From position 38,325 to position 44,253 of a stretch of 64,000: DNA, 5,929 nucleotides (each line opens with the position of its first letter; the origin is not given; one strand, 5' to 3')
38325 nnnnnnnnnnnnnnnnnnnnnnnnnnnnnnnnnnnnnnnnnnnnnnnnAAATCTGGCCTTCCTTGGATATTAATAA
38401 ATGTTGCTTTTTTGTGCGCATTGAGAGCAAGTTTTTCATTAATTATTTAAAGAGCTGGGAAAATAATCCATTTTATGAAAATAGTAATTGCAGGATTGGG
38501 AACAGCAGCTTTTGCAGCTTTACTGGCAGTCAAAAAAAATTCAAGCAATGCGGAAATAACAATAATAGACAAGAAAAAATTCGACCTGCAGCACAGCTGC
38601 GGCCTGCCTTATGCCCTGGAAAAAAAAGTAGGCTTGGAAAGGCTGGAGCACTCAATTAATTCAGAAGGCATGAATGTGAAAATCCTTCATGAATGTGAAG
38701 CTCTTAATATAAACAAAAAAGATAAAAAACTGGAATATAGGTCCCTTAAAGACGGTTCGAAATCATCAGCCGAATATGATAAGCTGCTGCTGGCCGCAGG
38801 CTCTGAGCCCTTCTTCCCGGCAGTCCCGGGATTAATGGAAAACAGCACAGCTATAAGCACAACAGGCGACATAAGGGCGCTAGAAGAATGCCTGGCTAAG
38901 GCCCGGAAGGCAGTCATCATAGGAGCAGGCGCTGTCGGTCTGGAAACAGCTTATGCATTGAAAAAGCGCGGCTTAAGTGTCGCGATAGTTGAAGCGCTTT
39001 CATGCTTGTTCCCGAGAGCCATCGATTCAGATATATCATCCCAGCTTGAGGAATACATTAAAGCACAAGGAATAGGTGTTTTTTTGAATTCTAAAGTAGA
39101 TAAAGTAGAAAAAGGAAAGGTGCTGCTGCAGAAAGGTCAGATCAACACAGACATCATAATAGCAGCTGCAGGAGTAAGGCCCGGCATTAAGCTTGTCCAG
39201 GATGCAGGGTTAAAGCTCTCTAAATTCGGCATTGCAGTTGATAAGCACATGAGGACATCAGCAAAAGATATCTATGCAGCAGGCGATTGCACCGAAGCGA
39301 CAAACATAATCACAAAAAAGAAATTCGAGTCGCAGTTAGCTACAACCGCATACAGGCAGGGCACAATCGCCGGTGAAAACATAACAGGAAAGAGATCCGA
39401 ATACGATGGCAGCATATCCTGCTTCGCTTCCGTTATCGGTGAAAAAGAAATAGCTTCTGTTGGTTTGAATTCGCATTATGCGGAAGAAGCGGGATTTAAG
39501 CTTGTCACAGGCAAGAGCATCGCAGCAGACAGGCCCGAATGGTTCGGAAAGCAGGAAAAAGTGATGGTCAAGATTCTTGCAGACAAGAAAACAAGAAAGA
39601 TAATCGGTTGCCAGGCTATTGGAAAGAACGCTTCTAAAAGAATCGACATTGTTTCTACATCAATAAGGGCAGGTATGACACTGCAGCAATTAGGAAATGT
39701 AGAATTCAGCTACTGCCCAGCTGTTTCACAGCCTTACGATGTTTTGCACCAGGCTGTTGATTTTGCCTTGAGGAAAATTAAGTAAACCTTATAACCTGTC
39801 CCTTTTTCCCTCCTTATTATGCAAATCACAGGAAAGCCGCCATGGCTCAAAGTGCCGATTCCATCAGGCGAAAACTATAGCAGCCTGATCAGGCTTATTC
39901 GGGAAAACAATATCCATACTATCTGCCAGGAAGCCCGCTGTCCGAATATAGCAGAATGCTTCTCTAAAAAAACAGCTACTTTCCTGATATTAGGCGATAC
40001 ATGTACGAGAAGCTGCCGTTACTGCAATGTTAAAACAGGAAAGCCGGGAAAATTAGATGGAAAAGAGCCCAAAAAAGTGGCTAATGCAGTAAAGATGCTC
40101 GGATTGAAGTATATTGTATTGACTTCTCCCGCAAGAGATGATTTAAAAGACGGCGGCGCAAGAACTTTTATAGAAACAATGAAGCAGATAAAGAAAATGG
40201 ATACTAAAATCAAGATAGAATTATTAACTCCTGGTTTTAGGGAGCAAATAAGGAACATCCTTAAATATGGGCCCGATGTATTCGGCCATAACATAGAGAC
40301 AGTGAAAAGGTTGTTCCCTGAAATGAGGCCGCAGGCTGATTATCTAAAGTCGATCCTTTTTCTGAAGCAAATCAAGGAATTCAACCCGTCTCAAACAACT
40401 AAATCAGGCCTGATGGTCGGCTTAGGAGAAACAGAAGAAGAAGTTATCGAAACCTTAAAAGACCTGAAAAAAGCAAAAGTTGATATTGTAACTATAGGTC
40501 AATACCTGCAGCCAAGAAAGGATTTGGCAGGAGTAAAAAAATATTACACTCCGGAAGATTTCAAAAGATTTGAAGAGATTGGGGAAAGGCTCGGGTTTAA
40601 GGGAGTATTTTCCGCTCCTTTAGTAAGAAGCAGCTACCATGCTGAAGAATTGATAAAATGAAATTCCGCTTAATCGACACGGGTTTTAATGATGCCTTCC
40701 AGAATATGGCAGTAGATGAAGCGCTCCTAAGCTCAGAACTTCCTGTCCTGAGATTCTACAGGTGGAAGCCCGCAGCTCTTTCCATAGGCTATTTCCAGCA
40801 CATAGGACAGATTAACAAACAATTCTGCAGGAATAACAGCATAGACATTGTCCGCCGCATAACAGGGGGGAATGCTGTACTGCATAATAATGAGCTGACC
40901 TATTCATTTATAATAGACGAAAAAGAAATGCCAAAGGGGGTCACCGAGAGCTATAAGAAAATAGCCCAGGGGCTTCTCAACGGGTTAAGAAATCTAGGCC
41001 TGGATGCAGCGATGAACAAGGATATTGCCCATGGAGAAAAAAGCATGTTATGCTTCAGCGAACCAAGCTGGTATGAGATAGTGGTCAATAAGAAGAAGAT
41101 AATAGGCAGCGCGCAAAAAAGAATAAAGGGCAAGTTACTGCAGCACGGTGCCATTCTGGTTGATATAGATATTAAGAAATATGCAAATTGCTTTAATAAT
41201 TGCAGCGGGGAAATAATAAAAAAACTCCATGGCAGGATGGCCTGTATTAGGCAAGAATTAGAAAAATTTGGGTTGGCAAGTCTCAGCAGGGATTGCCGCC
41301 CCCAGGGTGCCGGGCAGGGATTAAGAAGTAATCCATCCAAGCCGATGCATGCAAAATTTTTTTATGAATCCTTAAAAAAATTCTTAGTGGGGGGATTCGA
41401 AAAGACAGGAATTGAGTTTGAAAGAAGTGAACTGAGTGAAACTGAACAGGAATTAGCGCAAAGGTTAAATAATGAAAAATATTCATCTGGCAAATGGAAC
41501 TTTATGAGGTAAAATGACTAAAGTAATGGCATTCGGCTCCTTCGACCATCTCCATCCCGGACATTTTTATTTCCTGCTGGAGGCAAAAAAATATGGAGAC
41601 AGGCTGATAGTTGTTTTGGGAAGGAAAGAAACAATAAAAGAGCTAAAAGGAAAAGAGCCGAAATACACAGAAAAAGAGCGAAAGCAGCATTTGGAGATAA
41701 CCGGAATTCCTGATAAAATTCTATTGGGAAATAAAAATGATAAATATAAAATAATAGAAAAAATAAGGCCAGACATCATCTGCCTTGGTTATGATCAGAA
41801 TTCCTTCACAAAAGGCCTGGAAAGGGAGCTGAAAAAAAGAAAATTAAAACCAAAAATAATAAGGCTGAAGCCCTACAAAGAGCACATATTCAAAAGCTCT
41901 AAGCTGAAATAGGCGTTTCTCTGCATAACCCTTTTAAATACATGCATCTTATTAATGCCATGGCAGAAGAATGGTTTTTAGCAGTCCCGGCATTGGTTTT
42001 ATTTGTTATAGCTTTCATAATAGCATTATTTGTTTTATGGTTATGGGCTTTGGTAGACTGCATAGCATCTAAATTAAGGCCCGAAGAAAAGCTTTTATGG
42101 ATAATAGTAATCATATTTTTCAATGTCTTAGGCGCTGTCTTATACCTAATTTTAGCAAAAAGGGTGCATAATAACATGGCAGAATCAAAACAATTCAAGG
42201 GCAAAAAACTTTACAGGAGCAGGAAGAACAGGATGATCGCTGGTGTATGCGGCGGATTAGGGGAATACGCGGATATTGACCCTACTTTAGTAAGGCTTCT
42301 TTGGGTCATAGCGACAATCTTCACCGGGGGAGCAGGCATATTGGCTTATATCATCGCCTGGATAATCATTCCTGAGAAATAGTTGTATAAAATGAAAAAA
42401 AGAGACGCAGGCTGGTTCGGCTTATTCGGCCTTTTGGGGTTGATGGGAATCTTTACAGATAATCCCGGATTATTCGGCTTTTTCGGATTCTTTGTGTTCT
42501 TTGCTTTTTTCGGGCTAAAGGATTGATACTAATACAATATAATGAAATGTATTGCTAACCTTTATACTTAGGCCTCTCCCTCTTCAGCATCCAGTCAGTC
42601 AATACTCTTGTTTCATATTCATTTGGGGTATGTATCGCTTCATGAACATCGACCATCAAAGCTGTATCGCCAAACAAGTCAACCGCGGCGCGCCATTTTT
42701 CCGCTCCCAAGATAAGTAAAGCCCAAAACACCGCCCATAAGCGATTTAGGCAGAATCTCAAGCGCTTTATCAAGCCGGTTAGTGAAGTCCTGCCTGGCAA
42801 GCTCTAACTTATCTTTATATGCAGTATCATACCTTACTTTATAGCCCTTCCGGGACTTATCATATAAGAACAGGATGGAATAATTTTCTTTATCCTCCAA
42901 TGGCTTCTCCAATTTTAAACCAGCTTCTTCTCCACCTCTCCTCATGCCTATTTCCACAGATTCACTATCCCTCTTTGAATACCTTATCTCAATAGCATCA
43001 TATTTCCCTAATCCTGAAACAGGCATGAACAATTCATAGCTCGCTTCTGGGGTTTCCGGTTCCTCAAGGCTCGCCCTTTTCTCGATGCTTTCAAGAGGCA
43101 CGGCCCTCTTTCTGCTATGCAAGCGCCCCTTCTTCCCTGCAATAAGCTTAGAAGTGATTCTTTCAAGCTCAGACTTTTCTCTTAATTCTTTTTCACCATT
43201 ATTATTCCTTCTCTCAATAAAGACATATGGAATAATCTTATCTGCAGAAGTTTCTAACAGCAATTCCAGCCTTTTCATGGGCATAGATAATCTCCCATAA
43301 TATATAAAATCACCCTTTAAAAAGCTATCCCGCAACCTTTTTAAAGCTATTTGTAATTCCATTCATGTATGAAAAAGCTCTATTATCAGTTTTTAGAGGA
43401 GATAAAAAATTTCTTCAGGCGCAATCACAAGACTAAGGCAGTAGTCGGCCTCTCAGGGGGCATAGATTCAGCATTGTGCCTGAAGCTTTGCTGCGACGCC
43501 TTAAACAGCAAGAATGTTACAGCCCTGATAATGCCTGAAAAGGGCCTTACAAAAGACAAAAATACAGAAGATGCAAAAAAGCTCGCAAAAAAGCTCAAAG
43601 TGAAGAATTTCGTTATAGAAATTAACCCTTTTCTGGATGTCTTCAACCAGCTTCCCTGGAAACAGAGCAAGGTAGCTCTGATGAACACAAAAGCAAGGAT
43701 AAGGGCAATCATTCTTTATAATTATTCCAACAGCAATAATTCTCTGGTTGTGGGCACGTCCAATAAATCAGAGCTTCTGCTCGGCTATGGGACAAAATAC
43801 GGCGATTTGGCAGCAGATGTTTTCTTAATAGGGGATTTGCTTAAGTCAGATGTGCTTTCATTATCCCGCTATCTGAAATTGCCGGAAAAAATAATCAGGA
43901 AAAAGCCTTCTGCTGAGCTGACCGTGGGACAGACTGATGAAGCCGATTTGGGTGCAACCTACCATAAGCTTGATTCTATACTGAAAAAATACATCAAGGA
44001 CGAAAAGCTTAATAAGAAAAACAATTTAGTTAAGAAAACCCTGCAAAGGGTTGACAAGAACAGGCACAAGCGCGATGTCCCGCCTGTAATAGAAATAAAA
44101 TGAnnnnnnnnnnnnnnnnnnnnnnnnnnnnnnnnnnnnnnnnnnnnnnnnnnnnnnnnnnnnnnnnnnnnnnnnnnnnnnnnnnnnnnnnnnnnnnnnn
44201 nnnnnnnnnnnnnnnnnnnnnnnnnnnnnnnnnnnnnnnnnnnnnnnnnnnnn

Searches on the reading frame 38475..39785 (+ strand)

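Call 23: search_protein_families(library=pfam, proteins=[window:38475-39785:+], max_evalue=0.00001)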
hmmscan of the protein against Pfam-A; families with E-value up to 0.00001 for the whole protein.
window:38475-39785:+ (436 aa): 6 families
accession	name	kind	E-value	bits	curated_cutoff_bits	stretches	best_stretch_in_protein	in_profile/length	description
PF07992.20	Pyr_redox_2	-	1.6e-54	185.8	26.1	1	1-296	1-291/291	Pyridine nucleotide-disulphide oxidoreductase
PF00070.33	Pyr_redox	-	1.6e-16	61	22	1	145-215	1-70/82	Pyridine nucleotide-disulphide oxidoreductase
PF02852.28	Pyr_redox_dim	-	1.6e-16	60.9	25.3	1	321-417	6-102/110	Pyridine nucleotide-disulphide oxidoreductase, dimerisation domain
PF13738.12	Pyr_redox_3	-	6.2e-11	42.5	30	0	147-174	1-29/305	Pyridine nucleotide-disulphide oxidoreductase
PF01266.30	DAO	-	1.6e-09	38.2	27.9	1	146-174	2-30/353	FAD dependent oxidoreductase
PF13450.12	NAD_binding_8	-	4e-07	30.6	21.9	0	148-179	1-32/68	NAD(P)-binding Rossmann-like domain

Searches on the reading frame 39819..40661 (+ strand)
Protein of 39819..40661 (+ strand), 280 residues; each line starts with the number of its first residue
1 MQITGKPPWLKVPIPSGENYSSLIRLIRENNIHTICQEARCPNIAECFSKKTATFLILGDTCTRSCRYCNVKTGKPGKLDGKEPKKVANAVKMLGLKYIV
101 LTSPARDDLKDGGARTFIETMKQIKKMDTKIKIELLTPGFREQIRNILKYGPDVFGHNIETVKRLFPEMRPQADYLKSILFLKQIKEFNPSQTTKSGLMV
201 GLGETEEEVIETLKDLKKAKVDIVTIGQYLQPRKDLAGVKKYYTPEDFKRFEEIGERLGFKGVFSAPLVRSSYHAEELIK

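Call 23: search_protein_families(library=pfam, proteins=[window:39819-40661:+], max_evalue=0.00001)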
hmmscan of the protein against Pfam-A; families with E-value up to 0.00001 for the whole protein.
window:39819-40661:+ (280 aa): 2 families
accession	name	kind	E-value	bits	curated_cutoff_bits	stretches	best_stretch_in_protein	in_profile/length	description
PF04055.27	Radical_SAM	-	1.2e-20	74.7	29.5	1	57-216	2-166/166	Radical SAM superfamily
PF16881.10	LIAS_N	-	1.1e-09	39.1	27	1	7-41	62-96/96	N-terminal domain of lipoyl synthase of Radical_SAM family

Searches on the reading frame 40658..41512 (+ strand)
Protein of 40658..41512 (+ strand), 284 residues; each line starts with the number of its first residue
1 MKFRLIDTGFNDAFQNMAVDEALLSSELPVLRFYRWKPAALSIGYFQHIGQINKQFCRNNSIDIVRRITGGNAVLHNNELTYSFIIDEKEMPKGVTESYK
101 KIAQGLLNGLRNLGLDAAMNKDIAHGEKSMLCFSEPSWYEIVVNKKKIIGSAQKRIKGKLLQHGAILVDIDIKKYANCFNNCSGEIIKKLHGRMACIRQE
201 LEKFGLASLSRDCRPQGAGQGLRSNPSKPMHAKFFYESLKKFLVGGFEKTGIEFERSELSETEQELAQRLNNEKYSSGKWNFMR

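Call 23: search_protein_families(library=pfam, proteins=[window:40658-41512:+], max_evalue=0.00001)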
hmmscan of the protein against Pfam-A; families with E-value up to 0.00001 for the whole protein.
window:40658-41512:+ (284 aa): 2 families
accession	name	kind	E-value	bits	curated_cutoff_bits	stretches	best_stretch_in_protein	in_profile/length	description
PF21948.1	LplA-B_cat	-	4.8e-39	134.8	27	1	12-203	1-185/200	Lipoyl protein ligase A/B catalytic domain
PF03099.24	BPL_LplA_LipB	-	2.3e-20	73.3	21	1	50-171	14-133/133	Biotin/lipoate A/B protein ligase family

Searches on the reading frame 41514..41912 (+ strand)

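Call 23: search_protein_families(library=pfam, proteins=[window:41514-41912:+], max_evalue=0.00001)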
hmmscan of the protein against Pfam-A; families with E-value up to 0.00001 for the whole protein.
window:41514-41912:+ (132 aa): 1 family
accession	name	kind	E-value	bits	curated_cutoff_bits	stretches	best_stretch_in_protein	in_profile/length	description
PF01467.32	CTP_transf_like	-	2.2e-14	54.2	21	1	6-129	2-127/133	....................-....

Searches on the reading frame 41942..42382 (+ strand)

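Call 23: search_protein_families(library=pfam, proteins=[window:41942-42382:+], max_evalue=0.00001)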
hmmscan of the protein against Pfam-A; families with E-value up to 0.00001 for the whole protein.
window:41942-42382:+ (146 aa): 2 families
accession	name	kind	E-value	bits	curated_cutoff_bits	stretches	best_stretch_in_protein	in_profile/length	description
PF04024.17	PspC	-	7.3e-29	99.8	25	1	88-146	1-58/58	PspC domain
PF13396.11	PLDc_N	-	9e-12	45.2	23.3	1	31-71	1-40/42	Phospholipase_D-nuclease N-terminal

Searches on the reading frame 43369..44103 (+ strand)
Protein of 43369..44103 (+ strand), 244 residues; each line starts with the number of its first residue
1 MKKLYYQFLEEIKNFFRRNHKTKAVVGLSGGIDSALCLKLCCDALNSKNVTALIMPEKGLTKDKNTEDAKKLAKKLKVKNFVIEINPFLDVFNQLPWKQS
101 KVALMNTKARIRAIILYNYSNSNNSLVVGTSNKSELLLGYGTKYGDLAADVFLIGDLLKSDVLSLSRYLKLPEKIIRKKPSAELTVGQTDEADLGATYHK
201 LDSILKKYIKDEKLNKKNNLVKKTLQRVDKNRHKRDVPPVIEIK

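Call 24: search_protein_families(library=pfam, proteins=[window:43369-44103:+], max_evalue=0.00001)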
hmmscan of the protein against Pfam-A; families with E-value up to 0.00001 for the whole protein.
window:43369-44103:+ (244 aa): 2 families
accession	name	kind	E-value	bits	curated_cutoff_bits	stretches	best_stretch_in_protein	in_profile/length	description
PF02540.23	NAD_synthase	-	4.5e-73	245.8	21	1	10-238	7-242/242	NAD synthase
PF06508.19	QueC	-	4.7e-06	26.7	22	1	23-88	1-63/210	Queuosine biosynthesis protein QueC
